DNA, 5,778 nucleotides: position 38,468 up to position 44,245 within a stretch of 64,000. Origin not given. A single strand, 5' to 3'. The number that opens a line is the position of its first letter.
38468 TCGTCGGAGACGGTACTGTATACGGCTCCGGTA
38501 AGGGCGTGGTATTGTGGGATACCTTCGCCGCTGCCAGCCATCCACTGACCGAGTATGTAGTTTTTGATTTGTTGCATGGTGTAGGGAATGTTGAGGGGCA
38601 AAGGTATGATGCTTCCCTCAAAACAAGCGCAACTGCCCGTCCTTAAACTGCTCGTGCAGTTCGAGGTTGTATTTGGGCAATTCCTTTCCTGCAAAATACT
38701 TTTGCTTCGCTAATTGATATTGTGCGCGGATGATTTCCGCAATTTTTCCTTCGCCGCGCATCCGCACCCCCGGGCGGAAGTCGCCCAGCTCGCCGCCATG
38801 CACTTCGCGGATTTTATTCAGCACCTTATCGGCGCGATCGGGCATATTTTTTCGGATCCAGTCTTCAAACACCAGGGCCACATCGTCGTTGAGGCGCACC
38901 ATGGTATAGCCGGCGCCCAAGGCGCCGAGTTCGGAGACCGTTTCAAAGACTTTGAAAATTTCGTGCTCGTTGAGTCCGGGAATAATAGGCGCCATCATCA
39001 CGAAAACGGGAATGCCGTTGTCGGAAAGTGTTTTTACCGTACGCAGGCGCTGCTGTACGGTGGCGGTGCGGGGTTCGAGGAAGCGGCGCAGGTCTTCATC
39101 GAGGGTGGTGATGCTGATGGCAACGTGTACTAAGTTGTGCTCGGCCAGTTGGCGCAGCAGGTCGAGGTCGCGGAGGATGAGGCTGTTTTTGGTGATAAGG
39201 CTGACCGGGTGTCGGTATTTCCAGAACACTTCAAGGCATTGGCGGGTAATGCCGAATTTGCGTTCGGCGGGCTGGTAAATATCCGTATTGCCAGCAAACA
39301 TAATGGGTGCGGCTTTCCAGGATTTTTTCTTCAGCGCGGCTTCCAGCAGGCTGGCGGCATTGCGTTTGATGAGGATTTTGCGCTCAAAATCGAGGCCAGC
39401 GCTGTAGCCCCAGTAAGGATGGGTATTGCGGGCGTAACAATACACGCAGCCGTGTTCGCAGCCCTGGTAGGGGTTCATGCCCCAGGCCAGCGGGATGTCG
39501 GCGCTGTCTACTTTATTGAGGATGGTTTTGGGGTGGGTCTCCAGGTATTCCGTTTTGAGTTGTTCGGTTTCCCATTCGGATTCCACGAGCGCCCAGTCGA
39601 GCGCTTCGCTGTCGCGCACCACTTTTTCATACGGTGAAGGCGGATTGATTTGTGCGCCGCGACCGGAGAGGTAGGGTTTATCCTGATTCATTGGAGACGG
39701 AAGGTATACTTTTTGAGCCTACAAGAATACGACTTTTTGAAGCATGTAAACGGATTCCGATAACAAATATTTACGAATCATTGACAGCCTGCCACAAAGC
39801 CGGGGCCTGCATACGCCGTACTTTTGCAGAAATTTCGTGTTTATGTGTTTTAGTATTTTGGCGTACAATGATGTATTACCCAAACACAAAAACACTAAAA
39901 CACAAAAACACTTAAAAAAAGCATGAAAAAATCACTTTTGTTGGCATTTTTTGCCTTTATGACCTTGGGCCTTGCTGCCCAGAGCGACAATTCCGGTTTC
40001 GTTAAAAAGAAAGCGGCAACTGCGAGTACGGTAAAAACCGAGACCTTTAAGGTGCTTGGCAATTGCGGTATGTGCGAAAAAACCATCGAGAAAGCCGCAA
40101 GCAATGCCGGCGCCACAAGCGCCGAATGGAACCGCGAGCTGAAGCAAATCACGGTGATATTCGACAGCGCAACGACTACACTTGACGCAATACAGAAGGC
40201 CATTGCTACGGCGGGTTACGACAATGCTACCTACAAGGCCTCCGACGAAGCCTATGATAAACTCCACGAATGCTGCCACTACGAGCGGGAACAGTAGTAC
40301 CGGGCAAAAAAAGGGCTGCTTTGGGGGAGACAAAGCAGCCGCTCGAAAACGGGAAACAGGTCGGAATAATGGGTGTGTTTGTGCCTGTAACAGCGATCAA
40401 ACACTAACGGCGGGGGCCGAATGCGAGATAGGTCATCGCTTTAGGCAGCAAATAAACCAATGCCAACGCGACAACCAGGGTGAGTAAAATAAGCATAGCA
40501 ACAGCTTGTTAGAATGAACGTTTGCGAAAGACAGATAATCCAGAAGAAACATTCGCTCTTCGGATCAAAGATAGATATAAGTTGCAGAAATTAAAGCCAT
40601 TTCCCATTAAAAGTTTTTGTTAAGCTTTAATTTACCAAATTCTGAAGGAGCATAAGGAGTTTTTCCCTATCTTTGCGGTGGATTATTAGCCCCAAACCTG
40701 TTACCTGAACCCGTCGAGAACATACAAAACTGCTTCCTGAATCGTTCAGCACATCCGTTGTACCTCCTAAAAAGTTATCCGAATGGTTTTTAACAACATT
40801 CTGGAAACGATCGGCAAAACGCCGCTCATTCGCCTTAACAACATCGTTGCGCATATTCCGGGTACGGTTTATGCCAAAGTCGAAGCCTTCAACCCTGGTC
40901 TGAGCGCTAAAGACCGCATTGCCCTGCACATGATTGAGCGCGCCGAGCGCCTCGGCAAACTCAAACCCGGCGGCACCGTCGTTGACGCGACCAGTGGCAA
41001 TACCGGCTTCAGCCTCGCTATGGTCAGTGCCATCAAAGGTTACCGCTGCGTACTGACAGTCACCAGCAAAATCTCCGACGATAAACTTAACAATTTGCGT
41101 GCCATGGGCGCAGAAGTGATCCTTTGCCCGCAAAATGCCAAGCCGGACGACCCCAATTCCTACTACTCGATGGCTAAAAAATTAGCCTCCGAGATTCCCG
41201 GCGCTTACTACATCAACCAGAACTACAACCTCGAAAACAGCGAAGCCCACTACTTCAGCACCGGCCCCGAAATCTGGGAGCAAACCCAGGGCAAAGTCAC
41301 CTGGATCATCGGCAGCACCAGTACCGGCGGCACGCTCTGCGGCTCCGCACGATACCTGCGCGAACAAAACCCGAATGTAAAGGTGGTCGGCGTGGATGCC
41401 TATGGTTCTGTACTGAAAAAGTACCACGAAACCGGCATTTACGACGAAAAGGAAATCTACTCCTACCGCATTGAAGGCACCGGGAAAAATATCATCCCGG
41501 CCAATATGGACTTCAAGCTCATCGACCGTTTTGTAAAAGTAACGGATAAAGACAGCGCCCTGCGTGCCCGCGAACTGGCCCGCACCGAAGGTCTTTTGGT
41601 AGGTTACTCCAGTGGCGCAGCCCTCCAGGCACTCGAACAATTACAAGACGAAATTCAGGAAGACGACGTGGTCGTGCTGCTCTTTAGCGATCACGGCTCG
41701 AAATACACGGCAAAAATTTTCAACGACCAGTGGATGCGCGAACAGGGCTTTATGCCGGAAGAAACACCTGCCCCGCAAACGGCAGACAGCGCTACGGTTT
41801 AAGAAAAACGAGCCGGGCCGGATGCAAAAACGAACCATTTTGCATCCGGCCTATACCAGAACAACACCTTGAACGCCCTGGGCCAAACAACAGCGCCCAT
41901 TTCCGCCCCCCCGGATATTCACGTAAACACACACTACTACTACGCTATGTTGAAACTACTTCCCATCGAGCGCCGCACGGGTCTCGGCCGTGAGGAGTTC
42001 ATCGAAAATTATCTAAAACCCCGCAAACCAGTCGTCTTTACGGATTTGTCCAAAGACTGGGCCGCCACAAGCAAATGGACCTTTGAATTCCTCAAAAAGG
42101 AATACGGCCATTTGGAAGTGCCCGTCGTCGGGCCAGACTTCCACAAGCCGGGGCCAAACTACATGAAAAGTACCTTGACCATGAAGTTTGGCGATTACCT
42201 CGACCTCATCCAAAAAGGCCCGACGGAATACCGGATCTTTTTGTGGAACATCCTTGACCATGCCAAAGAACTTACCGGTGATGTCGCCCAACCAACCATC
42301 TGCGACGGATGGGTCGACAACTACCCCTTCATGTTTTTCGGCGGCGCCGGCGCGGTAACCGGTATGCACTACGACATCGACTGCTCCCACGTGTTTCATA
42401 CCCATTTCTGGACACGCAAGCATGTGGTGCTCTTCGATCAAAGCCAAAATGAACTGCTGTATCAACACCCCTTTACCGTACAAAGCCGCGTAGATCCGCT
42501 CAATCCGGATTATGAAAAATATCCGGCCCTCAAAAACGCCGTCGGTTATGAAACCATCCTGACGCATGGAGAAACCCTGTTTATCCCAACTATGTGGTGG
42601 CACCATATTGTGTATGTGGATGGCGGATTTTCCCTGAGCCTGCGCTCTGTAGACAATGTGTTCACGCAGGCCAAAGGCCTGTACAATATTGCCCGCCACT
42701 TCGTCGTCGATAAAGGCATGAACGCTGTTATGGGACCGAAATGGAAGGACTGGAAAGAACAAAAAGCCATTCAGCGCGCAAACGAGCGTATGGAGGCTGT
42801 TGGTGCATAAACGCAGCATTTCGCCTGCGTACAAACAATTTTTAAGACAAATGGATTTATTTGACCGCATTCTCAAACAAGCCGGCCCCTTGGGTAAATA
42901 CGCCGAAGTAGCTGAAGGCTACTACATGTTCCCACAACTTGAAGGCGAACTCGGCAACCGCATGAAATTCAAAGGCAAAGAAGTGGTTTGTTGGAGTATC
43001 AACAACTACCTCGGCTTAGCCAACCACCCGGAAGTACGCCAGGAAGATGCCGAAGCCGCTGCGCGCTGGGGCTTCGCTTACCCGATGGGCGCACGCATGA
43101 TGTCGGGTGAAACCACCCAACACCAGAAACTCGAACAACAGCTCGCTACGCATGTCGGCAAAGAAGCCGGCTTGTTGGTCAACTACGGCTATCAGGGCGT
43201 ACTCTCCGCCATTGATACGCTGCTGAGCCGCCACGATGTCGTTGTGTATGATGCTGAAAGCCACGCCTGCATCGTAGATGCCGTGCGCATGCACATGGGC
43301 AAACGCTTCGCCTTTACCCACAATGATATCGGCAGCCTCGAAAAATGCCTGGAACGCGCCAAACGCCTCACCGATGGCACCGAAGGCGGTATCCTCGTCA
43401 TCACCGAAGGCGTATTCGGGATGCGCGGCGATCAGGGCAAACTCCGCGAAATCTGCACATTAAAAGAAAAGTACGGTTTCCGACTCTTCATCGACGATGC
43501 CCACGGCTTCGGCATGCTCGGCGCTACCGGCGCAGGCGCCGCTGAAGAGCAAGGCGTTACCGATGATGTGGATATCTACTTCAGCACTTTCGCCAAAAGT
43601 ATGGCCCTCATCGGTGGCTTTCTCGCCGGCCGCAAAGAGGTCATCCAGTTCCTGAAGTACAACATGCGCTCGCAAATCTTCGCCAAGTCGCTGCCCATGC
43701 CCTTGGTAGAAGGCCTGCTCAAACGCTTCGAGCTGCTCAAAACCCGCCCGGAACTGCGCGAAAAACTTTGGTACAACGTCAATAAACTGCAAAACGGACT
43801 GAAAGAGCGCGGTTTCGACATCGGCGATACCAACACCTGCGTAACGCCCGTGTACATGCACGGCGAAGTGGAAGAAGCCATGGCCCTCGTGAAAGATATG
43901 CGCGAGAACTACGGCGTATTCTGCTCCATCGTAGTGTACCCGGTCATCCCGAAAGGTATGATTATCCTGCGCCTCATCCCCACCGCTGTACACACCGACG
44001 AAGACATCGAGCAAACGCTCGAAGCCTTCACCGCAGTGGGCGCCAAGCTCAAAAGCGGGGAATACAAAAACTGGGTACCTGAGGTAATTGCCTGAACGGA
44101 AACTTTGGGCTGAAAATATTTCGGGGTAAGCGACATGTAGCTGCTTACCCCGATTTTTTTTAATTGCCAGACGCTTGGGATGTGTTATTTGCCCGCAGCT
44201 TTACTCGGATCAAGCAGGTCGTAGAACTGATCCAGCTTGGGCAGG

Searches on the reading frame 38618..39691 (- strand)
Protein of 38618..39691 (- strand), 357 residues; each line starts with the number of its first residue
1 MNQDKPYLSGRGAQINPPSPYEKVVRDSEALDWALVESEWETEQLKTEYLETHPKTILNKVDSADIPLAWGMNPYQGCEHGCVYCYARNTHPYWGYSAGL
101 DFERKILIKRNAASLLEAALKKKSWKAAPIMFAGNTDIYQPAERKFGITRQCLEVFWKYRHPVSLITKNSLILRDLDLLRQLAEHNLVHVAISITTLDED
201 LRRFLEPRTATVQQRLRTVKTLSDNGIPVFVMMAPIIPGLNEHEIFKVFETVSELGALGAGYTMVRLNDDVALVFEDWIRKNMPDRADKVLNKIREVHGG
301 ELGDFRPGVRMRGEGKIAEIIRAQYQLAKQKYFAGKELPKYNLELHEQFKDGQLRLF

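Call 51: search_protein_families(library=pfam, proteins=[window:38618-39691:-], max_evalue=0.00001)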
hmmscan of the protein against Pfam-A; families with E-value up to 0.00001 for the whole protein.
window:38618-39691:- (357 aa): 1 family
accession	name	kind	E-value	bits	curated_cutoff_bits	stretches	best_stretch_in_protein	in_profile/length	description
PF04055.27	Radical_SAM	-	6.7e-21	75.6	29.5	1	72-250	1-164/166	Radical SAM superfamily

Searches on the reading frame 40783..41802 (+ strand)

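Call 51: search_protein_families(library=pfam, proteins=[window:40783-41802:+], max_evalue=0.00001)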
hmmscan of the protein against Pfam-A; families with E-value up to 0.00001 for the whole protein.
window:40783-41802:+ (339 aa): 1 family
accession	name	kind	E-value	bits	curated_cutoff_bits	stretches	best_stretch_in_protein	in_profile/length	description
PF00291.31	PALP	-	9.3e-80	268.5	35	1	7-303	2-295/295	Pyridoxal-phosphate dependent enzyme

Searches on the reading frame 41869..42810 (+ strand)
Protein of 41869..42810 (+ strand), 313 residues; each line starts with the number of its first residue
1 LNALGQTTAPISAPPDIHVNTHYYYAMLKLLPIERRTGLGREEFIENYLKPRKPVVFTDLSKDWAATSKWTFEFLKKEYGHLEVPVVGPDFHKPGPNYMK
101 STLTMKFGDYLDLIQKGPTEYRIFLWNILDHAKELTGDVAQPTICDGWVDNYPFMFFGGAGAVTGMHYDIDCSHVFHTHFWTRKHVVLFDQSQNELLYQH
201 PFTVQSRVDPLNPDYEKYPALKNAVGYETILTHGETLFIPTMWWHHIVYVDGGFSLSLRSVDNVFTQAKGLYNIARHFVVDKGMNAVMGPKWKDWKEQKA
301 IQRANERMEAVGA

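Call 51: search_protein_families(library=pfam, proteins=[window:41869-42810:+], max_evalue=0.00001)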
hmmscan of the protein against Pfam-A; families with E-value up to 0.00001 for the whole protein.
window:41869-42810:+ (313 aa): 1 family
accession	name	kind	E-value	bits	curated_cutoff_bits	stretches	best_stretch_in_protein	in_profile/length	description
PF13621.12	Cupin_8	-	1.2e-31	111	27.4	1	42-250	3-235/252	Cupin-like domain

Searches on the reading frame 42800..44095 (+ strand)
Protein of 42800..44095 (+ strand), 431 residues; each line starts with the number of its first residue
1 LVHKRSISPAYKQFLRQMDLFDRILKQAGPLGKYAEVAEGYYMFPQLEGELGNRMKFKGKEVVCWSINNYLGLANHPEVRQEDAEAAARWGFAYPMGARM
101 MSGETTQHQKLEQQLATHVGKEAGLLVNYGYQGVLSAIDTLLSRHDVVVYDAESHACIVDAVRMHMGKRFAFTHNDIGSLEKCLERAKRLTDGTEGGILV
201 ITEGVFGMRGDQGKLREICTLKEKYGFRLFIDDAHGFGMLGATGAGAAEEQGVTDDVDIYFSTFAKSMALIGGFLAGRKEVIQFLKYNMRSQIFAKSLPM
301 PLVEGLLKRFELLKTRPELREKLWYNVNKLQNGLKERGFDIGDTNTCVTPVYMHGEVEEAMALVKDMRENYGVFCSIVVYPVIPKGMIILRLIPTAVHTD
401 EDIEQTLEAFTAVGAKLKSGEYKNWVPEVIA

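Call 51: search_protein_families(library=pfam, proteins=[window:42800-44095:+], max_evalue=0.00001)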
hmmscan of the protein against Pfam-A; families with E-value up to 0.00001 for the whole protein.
window:42800-44095:+ (431 aa): 2 families
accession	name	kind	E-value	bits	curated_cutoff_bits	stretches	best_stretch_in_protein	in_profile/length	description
PF00155.27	Aminotran_1_2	-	1.1e-39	137.1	19.7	1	61-410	2-361/361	Aminotransferase class I and II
PF01212.27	Beta_elim_lyase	-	1.9e-07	31.1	27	1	102-283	28-217/288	Beta-eliminating lyase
